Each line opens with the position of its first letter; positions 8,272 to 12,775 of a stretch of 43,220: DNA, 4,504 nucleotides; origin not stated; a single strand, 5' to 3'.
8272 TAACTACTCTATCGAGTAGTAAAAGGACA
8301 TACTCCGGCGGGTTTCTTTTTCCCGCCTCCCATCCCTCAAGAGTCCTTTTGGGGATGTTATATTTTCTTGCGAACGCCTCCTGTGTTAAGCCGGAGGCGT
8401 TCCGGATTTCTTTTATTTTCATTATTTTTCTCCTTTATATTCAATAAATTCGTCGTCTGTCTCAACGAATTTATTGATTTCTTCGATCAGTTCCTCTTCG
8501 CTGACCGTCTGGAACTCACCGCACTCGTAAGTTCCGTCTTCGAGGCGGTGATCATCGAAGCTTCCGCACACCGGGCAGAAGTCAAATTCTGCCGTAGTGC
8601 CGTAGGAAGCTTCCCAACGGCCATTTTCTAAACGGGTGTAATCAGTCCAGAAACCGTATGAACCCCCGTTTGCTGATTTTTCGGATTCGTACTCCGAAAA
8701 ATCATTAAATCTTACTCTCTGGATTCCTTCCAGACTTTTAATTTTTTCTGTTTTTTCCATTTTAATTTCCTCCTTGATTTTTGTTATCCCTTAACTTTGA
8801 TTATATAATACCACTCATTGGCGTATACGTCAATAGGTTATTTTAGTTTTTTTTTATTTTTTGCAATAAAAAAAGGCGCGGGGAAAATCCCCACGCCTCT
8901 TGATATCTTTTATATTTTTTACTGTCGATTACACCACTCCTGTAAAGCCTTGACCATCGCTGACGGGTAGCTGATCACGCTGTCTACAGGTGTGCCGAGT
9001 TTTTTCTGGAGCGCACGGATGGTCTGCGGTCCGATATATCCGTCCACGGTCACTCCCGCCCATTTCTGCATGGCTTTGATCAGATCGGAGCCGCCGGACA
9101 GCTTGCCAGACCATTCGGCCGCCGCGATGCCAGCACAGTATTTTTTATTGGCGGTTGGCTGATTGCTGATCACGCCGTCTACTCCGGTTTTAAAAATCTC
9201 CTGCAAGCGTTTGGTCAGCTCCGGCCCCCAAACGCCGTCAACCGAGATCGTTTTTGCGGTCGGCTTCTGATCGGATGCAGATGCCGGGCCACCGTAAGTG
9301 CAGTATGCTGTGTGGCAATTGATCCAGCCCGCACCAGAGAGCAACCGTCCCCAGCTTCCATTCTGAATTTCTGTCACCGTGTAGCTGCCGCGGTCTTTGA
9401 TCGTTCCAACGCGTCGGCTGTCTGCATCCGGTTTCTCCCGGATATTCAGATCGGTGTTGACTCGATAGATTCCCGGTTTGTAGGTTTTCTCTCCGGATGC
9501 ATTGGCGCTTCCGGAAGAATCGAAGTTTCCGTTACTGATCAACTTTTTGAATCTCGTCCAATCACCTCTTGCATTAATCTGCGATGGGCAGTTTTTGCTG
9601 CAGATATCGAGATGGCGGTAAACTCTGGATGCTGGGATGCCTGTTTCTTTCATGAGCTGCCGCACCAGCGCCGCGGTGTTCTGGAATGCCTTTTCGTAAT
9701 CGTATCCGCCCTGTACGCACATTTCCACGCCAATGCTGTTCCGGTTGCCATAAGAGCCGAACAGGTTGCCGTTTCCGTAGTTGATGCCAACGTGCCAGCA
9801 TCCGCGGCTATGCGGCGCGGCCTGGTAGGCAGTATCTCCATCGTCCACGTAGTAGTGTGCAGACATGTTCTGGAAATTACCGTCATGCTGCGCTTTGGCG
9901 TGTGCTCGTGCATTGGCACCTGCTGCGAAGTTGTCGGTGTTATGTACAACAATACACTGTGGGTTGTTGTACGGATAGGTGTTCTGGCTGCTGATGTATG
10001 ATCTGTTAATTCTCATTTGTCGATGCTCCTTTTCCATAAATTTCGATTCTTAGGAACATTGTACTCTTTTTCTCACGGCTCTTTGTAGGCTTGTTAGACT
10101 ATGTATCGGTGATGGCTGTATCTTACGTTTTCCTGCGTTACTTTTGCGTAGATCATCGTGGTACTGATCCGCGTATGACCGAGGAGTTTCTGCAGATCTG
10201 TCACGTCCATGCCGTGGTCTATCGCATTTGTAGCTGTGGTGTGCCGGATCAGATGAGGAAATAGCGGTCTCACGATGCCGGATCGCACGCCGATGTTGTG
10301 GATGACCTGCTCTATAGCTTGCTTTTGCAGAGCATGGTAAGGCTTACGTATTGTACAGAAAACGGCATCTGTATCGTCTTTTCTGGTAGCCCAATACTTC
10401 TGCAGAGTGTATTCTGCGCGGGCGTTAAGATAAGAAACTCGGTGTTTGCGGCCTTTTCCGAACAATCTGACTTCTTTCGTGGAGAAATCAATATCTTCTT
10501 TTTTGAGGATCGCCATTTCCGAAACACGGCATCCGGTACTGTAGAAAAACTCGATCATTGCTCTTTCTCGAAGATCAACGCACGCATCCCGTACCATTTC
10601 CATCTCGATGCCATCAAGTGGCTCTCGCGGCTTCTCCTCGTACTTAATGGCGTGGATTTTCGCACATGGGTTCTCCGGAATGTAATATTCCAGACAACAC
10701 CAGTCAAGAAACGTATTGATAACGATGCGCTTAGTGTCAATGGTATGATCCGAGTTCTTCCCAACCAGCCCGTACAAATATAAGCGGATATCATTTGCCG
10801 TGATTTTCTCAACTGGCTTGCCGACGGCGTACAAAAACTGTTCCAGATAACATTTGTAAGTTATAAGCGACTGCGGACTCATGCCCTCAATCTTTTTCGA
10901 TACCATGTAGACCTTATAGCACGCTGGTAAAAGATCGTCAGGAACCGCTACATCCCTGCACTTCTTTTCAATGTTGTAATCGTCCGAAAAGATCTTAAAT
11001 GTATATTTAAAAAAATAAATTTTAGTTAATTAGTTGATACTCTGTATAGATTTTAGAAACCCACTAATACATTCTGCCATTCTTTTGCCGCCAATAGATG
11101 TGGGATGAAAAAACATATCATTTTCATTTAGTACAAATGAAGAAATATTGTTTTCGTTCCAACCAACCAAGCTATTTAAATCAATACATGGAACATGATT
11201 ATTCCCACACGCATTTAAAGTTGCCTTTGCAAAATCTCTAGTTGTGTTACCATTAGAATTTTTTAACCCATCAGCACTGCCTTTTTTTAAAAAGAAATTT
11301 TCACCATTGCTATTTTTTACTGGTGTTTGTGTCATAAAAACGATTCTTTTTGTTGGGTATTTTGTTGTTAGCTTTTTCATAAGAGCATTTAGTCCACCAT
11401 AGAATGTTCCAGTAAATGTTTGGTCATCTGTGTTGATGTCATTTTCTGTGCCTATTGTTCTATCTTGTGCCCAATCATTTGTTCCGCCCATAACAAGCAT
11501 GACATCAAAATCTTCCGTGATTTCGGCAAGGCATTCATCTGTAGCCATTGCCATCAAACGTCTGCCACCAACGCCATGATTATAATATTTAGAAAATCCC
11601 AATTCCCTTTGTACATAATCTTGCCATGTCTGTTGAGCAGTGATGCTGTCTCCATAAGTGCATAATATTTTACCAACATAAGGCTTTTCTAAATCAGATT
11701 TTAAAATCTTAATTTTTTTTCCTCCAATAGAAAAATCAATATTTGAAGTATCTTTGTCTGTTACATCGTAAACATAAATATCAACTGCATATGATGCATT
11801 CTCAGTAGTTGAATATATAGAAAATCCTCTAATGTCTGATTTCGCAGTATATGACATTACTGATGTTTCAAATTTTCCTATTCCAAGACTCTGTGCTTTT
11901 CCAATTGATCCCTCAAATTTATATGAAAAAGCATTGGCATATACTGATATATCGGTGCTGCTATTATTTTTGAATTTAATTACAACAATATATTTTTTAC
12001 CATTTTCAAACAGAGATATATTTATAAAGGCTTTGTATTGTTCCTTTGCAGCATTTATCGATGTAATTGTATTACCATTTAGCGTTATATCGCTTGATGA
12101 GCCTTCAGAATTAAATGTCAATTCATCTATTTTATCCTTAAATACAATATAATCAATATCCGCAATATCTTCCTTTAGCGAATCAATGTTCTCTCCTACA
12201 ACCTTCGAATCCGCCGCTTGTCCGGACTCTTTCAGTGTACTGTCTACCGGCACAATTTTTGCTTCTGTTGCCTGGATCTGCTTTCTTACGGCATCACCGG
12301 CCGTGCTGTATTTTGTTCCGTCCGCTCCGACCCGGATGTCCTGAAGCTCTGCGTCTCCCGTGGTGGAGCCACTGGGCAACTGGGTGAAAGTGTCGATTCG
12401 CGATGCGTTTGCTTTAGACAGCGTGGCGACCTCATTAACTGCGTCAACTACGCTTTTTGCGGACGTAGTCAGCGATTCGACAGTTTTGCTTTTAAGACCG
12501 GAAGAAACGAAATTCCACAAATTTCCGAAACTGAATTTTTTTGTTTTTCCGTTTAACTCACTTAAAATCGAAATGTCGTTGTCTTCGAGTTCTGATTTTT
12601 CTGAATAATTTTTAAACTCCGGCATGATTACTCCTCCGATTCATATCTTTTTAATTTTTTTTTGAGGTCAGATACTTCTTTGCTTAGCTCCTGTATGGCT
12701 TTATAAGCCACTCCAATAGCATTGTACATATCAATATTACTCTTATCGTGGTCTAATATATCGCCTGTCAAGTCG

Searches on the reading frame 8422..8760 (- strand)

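Call 22: search_protein_families(library=pfam, proteins=[window:8422-8760:-], max_evalue=0.01)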
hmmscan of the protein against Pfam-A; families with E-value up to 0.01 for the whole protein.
window:8422-8760:- (112 aa): 1 family
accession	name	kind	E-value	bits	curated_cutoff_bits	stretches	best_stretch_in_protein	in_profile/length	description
PF12760.12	Zn_ribbon_IS1595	-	0.0039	17.5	25.4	1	41-81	7-41/46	Transposase zinc-ribbon domain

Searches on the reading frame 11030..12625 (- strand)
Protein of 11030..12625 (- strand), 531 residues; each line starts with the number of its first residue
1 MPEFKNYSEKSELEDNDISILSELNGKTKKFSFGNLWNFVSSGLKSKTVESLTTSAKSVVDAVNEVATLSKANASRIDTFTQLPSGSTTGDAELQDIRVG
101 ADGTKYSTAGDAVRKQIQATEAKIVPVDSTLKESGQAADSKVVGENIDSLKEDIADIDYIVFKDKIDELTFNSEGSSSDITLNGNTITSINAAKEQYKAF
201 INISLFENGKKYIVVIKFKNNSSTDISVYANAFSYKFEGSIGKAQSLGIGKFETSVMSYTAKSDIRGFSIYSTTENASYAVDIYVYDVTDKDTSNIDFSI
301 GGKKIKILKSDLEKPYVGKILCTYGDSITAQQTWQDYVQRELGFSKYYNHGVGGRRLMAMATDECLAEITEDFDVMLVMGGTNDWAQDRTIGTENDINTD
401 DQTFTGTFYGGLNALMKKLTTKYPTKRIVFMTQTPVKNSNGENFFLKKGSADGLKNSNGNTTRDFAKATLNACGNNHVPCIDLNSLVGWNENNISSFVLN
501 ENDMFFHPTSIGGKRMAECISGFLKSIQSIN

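Call 22: search_protein_families(library=pfam, proteins=[window:11030-12625:-], max_evalue=0.01)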
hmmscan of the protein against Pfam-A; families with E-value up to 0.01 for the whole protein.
window:11030-12625:- (531 aa): 2 families
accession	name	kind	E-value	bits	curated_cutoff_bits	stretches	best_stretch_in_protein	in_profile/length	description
PF13472.12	Lipase_GDSL_2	-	8.1e-14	52.9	32.9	1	324-512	2-175/178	GDSL-like Lipase/Acylhydrolase family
PF00657.28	Lipase_GDSL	-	7.7e-07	29.9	23.6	1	325-520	5-208/208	GDSL-like Lipase/Acylhydrolase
